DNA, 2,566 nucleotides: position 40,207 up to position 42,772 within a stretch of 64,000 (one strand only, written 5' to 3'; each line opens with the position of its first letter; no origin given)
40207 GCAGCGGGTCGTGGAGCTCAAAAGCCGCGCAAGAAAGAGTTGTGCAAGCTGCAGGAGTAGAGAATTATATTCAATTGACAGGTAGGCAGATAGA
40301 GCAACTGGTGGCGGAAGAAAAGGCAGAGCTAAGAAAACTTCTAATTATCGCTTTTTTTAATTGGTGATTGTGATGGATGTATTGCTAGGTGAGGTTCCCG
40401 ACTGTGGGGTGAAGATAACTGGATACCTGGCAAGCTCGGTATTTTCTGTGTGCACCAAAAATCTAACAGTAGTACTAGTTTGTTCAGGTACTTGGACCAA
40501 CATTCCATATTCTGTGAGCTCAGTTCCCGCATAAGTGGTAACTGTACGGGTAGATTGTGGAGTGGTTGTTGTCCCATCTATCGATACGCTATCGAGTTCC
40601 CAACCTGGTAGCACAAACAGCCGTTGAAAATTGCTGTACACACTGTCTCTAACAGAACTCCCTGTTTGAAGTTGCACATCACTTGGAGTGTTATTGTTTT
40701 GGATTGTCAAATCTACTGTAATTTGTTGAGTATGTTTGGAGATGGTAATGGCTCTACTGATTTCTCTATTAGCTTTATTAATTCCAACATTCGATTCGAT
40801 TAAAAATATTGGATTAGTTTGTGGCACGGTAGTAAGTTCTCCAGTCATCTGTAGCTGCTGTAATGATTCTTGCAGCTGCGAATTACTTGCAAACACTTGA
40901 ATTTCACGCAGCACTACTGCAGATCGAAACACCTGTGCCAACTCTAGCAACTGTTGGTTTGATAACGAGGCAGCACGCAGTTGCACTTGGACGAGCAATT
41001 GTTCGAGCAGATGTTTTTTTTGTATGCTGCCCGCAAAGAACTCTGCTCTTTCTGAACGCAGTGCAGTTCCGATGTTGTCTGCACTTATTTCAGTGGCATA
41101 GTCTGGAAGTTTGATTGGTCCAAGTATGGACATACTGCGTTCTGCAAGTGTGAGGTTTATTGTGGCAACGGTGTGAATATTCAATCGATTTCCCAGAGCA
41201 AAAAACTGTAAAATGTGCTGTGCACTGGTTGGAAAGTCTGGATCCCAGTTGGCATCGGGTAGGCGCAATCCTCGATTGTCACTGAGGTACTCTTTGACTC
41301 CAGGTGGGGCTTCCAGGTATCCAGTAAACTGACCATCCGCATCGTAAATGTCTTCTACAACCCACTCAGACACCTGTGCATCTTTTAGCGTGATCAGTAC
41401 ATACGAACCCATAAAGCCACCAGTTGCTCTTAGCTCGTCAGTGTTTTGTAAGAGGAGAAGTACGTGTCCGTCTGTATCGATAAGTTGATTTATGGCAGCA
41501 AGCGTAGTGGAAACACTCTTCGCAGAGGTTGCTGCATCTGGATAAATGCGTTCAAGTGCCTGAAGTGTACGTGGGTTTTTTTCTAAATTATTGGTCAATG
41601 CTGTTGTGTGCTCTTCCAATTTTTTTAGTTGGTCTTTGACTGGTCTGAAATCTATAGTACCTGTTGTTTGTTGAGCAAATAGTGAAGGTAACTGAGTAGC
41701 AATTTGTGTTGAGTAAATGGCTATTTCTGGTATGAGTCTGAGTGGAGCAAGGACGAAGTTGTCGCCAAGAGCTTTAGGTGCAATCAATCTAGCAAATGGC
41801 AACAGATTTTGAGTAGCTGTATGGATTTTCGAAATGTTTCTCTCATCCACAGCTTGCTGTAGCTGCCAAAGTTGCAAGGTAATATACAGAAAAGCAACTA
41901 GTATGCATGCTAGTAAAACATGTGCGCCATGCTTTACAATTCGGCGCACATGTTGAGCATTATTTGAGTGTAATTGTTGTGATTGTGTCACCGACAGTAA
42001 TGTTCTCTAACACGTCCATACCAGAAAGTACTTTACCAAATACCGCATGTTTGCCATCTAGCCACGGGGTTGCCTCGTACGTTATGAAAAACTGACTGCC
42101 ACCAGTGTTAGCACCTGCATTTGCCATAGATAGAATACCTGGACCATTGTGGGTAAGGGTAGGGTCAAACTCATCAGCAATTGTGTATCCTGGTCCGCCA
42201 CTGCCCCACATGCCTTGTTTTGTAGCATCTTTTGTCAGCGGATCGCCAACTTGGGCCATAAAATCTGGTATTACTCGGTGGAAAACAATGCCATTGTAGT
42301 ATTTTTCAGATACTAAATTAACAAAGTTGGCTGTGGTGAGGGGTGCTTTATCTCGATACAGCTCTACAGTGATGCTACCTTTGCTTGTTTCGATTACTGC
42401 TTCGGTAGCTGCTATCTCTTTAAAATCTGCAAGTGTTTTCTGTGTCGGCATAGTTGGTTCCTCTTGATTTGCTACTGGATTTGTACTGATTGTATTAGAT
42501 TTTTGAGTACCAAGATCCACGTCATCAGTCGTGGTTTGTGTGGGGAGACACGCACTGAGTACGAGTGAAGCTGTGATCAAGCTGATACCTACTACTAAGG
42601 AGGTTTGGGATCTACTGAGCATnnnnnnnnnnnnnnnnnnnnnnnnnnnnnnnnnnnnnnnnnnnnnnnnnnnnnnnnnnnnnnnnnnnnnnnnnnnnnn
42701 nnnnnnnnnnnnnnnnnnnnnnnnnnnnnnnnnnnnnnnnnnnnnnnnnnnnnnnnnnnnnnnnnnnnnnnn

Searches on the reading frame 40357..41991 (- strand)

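Call 46: search_protein_families(library=pfam, proteins=[window:40357-41991:-], max_evalue=0.001)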
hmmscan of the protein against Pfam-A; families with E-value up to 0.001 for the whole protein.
window:40357-41991:- (544 aa): 2 families
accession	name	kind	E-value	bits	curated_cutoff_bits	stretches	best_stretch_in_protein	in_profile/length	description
PF13196.11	DUF4012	-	1.3e-16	61.9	28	1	176-314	5-142/144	Protein of unknown function (DUF4012)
PF09738.14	LRRFIP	-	0.00046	20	28.2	1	118-210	123-215/300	LRRFIP family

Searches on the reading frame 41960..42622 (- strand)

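Call 46: search_protein_families(library=pfam, proteins=[window:41960-42622:-], max_evalue=0.001)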
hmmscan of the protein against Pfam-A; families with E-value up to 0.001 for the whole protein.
window:41960-42622:- (220 aa): 1 family
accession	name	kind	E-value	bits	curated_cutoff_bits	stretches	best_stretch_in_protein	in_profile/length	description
PF00160.26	Pro_isomerase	-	5.8e-49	166.8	21.7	1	77-213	4-142/159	Cyclophilin type peptidyl-prolyl cis-trans isomerase/CLD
